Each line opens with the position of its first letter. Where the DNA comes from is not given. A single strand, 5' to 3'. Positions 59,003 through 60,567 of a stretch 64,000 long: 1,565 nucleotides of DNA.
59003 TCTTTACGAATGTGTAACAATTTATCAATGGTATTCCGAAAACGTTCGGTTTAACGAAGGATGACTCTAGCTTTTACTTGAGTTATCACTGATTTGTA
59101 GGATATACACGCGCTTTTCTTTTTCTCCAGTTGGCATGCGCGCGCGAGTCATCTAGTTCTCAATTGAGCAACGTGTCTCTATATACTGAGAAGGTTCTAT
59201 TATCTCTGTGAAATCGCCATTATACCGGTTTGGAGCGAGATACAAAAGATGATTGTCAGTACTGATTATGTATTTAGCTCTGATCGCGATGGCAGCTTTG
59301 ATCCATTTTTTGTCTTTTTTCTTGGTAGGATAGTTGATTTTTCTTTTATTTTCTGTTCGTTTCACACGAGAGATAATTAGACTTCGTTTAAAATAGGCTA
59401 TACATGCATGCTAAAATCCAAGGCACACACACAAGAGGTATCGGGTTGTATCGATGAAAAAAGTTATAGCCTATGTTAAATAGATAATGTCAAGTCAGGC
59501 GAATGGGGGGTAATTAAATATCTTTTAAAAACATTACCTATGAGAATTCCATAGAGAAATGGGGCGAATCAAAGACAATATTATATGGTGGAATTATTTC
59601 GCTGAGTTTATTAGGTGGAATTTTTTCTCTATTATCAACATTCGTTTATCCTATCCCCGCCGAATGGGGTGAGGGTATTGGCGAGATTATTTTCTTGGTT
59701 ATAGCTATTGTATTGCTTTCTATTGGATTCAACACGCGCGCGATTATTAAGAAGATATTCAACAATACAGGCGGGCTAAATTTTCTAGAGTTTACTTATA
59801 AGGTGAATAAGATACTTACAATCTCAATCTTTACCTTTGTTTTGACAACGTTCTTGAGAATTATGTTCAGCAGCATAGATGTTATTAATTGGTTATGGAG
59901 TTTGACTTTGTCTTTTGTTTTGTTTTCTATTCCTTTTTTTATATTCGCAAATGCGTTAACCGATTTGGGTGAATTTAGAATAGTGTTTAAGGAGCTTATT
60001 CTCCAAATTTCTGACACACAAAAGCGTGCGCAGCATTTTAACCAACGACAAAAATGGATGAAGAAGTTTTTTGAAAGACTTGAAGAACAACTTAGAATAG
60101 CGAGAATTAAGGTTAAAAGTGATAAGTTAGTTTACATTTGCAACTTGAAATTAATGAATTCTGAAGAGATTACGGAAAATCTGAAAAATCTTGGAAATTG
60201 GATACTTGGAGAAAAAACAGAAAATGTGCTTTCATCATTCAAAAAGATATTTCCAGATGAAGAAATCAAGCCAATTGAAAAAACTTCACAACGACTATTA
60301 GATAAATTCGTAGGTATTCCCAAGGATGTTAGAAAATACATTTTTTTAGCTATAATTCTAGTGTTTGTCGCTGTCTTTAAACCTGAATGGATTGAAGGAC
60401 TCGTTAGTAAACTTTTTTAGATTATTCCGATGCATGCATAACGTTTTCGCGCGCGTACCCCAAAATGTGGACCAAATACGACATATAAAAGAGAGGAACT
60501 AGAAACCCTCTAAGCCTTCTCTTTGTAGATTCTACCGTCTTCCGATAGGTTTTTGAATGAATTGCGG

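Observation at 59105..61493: AT-rich island upstream of mre11-rad50: PIN-toxin fragment, membrane protein and a CAP12/PycTIR-type TIR-like protein with a novel N-terminal domain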

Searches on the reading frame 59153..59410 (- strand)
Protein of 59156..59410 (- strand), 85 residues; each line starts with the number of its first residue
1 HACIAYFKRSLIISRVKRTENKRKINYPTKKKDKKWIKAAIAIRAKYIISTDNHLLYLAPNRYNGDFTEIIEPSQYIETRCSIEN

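Call 4: search_protein_families(library=pfam, proteins=[window:59153-59365:-], max_evalue=1)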
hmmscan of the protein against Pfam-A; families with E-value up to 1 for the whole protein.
window:59153-59365:- (70 aa): 1 family
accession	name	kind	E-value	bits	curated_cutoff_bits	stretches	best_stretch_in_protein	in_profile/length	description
PF13470.12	PIN_3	-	0.033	15.5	27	1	17-39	93-115/115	PIN domain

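Call 6: search_protein_families(library=padloc, proteins=[window:59153-59365:-], max_evalue=1)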
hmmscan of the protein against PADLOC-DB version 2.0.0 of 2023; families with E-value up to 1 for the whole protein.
window:59153-59365:- (70 aa): 0 families

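Call 7: search_protein_families(library=ncbifam, proteins=[window:59153-59365:-], max_evalue=1)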
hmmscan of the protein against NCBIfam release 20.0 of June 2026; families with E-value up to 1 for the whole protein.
window:59153-59365:- (70 aa): 1 family
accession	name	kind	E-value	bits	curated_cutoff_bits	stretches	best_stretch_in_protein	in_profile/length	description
TIGR00305.1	TIGR00305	equivalog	0.001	19.4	29.15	1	7-43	79-115/115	putative toxin-antitoxin system toxin component, PIN family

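Call 82: find_homologous_proteins(query=window:59156-59410:-, max_evalue=0.01)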
Query seq(85 aa) (85 aa): 1 proteins with E <= 0.01 among 1 candidates.
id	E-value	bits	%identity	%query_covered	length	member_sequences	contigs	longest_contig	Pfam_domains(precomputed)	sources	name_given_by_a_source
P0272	2.4e-24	102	66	93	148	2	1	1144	-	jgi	-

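Call 85: search_protein_families(library=pfam, proteins=[P0272], max_evalue=0.01)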
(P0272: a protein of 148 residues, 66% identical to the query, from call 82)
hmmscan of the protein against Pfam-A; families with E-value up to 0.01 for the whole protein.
P0272 (148 aa): 1 family
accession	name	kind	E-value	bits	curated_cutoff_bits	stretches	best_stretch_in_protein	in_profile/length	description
PF13470.12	PIN_3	-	0.0011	20.2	27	1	4-117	2-115/115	PIN domain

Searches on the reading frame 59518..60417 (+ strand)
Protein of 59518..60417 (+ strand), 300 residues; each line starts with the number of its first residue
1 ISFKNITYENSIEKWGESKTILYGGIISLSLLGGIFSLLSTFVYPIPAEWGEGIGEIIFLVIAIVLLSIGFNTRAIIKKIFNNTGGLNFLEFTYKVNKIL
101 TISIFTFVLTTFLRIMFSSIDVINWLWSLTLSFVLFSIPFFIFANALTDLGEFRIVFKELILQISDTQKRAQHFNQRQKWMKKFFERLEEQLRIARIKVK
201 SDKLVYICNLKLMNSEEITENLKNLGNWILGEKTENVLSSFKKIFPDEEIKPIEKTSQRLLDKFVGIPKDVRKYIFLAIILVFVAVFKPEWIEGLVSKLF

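Call 4: search_protein_families(library=pfam, proteins=[window:59695-60417:+], max_evalue=1)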
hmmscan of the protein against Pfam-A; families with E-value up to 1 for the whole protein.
window:59695-60417:+ (241 aa): 1 family
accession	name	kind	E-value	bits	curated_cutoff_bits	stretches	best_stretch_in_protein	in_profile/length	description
PF04609.17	MCR_C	-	0.16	11.5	25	1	155-209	12-66/271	Methyl-coenzyme M reductase operon protein C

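Call 6: search_protein_families(library=padloc, proteins=[window:59695-60417:+], max_evalue=1)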
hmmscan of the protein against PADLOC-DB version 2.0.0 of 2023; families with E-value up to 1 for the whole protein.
window:59695-60417:+ (241 aa): 0 families

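Call 7: search_protein_families(library=ncbifam, proteins=[window:59695-60417:+], max_evalue=1)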
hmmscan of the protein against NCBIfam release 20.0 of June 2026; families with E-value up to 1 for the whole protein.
window:59695-60417:+ (241 aa): 1 family
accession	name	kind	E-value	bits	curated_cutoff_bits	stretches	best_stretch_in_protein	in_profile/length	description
NF011446.0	PRK14869.2-2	equivalog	0.12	10.8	601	1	141-192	412-463/576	putative manganese-dependent inorganic diphosphatase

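Call 14: find_homologous_proteins(query=window:59557-60417:+, max_evalue=0.01)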
Query seq(287 aa) (287 aa): 9 proteins with E <= 0.01 among 2141 candidates.
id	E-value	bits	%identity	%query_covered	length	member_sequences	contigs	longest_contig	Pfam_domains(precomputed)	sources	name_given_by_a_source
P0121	1.5e-101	358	99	59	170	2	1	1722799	-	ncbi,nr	ncbi:MAG: hypothetical protein JSV12_05250 [Candidatus Bathyarchaeota archaeon]|nr:MAG: hypothetical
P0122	4.9e-53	198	44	99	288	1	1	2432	-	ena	-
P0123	1.8e-50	190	49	84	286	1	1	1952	-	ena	-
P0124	5.8e-50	188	45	80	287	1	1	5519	-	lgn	-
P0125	6.5e-50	188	42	92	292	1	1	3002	-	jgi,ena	jgi:hypothetical protein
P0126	2.2e-49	186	44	90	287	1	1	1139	-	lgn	-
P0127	8.7e-49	185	42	99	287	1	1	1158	-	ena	-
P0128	2.2e-48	183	42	92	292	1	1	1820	-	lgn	-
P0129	2.3e-44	170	39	88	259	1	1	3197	-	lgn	-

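Call 18: find_encoding_contigs(protein=P0124, flank=6000, max_places=3)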
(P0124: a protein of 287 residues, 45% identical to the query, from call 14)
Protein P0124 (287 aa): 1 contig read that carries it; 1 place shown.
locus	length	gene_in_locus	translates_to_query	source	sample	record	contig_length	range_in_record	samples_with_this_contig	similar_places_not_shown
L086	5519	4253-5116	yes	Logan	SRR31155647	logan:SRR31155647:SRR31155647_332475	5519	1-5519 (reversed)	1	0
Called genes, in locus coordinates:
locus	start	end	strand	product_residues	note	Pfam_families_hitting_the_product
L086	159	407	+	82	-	-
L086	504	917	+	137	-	-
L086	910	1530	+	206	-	-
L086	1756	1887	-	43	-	-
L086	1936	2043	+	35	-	-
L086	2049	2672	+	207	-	-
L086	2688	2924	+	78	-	-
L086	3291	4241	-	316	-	PF18735:HEPN_RiboL-PSP (faint)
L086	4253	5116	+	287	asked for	-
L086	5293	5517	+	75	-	?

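Call 19: find_encoding_contigs(protein=P0125, flank=6000, max_places=3)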
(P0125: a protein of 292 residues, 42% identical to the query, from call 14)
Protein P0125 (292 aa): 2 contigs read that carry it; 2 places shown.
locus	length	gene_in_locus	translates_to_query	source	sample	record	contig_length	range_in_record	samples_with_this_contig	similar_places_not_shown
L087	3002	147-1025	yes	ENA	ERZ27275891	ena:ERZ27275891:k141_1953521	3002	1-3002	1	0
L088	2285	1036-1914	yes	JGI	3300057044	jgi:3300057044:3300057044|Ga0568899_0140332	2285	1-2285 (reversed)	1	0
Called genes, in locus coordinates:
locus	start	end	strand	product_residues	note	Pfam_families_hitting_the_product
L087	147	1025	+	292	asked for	-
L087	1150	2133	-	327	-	-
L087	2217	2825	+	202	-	-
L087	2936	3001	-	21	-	?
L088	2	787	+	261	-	?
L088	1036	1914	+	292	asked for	-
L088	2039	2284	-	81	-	?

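Call 85: search_protein_families(library=pfam, proteins=[window:59518-60417:+, L087:1150-2133:-, L088:2-787:+, L086:3291-4241:-, L086:2049-2672:+], max_evalue=0.01)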
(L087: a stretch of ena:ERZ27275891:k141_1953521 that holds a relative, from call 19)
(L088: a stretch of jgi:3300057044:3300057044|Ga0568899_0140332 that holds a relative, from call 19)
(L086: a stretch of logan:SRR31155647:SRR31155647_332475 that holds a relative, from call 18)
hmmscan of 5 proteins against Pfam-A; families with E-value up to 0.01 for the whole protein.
window:59518-60417:+ (300 aa): 0 families

L087:1150-2133:- (327 aa): 0 families

L088:2-787:+ (261 aa): 1 family
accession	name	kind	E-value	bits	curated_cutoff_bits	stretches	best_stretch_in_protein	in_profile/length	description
PF00589.27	Phage_integrase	-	1.4e-13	51.4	27.1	1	64-215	5-167/172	Phage integrase family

L086:3291-4241:- (316 aa): 1 family
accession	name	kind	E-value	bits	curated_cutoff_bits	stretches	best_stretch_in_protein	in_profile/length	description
PF18735.6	HEPN_RiboL-PSP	-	1.6e-05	25.3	28.4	1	127-274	2-175/191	RiboL-PSP-HEPN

L086:2049-2672:+ (207 aa): 0 families
